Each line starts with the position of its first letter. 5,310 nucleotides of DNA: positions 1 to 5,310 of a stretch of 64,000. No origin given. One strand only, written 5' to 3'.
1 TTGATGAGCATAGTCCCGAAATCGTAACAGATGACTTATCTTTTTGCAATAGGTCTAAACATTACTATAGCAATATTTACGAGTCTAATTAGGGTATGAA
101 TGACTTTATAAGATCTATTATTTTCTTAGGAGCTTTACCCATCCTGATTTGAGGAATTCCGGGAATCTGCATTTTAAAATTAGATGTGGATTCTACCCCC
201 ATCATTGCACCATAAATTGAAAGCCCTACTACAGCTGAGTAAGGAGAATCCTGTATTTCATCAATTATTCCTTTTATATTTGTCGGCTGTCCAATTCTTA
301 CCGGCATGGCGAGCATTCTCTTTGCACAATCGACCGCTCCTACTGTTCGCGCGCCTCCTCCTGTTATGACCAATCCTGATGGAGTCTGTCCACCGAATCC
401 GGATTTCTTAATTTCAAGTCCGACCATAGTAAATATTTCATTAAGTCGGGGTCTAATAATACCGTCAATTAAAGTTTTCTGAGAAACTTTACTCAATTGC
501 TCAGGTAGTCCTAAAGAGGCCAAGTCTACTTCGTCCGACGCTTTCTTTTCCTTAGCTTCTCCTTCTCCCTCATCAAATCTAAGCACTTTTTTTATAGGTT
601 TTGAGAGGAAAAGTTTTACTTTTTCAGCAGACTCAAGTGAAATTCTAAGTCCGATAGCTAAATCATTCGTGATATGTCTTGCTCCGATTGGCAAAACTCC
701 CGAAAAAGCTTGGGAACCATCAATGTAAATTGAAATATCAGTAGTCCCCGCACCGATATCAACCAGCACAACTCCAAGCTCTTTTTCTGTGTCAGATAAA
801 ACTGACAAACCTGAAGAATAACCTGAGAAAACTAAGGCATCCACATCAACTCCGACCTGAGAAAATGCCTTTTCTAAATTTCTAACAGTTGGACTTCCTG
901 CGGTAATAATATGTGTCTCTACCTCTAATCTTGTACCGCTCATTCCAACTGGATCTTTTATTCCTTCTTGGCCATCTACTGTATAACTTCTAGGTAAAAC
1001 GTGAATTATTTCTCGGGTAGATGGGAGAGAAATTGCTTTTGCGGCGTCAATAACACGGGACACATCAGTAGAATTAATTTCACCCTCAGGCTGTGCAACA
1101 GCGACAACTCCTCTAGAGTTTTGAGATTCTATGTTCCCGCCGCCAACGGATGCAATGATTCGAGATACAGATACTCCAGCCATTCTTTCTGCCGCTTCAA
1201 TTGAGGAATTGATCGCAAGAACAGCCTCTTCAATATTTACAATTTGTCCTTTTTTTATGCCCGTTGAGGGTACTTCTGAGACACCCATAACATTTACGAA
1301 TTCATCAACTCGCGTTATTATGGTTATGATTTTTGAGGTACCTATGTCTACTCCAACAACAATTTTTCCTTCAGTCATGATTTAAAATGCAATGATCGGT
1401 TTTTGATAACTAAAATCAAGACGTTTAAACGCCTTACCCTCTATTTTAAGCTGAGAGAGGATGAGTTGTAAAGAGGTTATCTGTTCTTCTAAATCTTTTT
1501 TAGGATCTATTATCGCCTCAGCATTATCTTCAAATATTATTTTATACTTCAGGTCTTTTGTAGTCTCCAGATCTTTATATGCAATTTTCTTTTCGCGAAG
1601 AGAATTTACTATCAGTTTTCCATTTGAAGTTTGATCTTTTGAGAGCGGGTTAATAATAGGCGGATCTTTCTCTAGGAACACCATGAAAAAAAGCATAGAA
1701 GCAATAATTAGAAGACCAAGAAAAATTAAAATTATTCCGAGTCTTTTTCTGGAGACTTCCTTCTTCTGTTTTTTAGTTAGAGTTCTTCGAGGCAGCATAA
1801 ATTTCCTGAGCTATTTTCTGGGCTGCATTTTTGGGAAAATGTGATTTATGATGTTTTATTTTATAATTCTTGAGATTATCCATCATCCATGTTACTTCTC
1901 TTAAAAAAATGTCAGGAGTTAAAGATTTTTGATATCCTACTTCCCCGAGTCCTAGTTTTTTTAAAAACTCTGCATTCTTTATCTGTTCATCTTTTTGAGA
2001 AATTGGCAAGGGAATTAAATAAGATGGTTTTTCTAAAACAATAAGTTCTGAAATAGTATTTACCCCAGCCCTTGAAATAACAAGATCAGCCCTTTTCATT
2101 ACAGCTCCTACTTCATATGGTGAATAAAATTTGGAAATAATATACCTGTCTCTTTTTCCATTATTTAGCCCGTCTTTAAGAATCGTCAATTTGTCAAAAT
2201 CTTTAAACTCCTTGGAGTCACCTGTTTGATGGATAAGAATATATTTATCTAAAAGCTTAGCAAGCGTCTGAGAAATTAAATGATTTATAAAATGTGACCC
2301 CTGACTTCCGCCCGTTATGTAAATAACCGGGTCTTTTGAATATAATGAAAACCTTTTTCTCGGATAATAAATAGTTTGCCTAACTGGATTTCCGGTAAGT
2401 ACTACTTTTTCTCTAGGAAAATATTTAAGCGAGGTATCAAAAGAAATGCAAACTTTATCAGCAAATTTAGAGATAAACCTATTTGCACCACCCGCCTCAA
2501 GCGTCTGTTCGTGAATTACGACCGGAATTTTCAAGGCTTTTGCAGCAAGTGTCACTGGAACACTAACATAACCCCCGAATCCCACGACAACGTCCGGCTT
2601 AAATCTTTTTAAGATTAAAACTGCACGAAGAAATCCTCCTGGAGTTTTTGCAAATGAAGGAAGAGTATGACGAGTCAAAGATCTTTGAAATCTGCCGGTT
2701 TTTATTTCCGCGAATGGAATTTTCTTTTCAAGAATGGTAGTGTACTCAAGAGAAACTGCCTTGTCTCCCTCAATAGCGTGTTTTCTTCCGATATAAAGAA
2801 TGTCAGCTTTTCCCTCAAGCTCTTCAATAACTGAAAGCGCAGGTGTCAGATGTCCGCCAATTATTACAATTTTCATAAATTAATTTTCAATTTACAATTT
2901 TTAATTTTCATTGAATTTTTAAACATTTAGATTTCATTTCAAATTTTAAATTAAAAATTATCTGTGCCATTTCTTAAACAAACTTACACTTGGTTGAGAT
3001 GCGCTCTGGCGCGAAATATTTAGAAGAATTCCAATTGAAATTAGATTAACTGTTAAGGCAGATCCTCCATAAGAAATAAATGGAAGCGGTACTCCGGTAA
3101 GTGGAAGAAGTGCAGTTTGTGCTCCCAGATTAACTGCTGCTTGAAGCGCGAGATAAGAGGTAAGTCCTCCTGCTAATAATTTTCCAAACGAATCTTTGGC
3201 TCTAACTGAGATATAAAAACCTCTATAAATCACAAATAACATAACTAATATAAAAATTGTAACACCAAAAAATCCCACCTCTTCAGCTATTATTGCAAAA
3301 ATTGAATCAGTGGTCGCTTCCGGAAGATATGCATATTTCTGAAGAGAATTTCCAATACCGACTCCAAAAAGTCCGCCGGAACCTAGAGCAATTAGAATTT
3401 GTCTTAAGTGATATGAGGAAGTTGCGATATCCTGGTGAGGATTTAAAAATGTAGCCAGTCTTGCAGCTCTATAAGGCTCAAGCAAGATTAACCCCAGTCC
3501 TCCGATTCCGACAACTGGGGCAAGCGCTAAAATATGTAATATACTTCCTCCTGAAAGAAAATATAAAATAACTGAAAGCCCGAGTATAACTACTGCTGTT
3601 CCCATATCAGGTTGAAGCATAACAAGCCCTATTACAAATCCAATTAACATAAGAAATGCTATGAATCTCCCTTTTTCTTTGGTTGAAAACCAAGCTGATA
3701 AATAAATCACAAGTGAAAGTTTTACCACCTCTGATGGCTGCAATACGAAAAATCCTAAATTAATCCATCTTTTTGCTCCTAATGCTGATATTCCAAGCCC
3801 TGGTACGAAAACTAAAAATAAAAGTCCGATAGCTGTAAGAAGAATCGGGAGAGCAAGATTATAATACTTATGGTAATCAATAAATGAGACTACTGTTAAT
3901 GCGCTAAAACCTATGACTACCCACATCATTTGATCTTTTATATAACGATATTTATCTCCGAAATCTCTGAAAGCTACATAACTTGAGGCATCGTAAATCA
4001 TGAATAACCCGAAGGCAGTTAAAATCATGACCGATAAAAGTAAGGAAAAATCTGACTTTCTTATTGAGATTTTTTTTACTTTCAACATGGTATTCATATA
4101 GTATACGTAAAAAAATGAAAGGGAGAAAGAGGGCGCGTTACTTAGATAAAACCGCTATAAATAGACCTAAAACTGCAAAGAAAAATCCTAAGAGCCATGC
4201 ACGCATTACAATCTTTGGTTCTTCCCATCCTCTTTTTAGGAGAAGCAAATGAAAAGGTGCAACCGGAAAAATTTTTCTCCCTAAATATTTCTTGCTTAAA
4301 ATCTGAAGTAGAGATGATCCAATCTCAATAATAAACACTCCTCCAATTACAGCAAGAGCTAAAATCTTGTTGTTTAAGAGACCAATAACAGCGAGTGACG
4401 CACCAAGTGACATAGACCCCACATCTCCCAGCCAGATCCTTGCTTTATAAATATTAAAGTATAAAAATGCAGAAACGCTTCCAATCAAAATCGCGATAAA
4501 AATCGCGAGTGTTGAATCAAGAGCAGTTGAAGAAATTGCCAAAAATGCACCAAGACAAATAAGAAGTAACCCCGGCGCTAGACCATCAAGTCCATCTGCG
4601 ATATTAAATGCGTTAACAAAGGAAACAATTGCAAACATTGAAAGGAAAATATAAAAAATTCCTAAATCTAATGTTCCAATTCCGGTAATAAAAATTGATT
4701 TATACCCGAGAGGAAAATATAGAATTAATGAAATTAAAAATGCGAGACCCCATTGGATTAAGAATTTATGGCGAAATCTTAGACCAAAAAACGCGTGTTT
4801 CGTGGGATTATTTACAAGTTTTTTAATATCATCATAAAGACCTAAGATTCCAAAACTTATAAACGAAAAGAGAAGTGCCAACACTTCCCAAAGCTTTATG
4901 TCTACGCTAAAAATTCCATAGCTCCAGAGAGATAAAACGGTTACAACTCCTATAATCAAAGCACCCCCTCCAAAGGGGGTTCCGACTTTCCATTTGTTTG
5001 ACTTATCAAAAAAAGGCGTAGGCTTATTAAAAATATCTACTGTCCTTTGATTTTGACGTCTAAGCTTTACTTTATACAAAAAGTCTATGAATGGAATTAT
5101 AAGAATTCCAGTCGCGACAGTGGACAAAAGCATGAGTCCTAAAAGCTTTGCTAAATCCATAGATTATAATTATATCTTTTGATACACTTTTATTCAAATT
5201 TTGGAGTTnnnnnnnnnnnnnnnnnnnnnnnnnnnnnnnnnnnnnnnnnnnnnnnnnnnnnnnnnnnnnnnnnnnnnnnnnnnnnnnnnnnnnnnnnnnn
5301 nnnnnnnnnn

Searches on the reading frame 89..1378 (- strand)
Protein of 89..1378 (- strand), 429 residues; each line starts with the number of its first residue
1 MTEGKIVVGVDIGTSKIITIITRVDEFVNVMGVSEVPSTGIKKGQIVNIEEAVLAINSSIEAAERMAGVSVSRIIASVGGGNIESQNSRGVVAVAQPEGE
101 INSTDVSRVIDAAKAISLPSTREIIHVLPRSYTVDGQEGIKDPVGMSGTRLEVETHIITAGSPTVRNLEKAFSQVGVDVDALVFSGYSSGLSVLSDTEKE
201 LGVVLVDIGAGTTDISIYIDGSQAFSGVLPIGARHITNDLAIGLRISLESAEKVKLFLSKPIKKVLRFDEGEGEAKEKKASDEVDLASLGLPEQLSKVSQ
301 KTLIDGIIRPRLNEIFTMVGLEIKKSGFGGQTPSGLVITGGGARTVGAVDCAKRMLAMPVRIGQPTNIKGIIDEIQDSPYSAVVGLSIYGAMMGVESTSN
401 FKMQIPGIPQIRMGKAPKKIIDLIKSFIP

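Call 33: search_protein_families(library=pfam, proteins=[window:89-1378:-], max_evalue=0.00001)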
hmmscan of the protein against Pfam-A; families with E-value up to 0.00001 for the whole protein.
window:89-1378:- (429 aa): 3 families
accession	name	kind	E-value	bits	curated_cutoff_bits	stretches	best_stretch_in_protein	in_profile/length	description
PF14450.12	FtsA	-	1.4e-33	116.4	31.8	2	204-385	1-127/127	Cell division protein FtsA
PF02491.25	SHS2_FTSA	-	1.9e-32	111.8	25.4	1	80-159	1-79/79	SHS2 domain inserted in FTSA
PF06277.17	EutA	-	7.9e-06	25.4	27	0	183-240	126-182/475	Ethanolamine utilisation protein EutA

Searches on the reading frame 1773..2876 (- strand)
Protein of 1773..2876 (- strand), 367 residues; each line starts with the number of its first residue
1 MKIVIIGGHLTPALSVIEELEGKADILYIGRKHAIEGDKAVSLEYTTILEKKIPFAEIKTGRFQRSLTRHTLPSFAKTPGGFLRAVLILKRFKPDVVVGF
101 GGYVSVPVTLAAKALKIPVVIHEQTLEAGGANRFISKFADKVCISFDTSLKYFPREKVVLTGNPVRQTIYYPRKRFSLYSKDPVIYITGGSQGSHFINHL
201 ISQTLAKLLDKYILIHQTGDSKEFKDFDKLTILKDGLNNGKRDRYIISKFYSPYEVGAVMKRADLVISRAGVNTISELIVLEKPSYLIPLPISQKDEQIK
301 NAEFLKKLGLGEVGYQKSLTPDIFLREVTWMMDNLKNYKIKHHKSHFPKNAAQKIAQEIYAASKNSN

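Call 33: search_protein_families(library=pfam, proteins=[window:1773-2876:-], max_evalue=0.00001)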
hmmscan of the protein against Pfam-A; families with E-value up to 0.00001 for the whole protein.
window:1773-2876:- (367 aa): 2 families
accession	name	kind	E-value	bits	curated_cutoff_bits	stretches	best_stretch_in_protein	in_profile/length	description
PF04101.22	Glyco_tran_28_C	-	9.6e-28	97.7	22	1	184-357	1-164/166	Glycosyltransferase family 28 C-terminal domain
PF03033.26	Glyco_transf_28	-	4.3e-26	92.1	26.2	1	7-143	9-138/139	Glycosyltransferase family 28 N-terminal domain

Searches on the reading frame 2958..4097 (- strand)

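Call 33: search_protein_families(library=pfam, proteins=[window:2958-4097:-], max_evalue=0.00001)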
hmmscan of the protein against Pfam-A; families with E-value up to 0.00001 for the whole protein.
window:2958-4097:- (379 aa): 1 family
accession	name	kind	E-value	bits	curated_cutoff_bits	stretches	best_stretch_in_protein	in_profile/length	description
PF01098.24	FTSW_RODA_SPOVE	-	2.2e-97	326.7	26.4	1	20-365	5-354/356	Cell cycle protein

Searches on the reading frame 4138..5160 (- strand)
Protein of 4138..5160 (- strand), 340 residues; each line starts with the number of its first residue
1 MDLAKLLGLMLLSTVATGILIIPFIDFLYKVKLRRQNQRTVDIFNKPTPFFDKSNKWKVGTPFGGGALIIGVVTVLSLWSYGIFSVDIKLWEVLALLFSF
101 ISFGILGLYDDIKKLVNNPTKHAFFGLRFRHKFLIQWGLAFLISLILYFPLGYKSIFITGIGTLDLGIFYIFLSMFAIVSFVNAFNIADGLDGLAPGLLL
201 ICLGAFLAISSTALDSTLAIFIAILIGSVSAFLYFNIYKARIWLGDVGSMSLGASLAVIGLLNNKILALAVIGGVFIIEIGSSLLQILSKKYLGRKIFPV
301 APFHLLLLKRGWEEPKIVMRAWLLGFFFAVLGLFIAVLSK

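Call 33: search_protein_families(library=pfam, proteins=[window:4138-5160:-], max_evalue=0.00001)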
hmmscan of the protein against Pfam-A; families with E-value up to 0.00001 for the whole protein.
window:4138-5160:- (340 aa): 1 family
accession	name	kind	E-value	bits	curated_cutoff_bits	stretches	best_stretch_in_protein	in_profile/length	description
PF00953.26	Glycos_transf_4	-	1.3e-29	103.7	27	1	94-261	2-157/160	Glycosyl transferase family 4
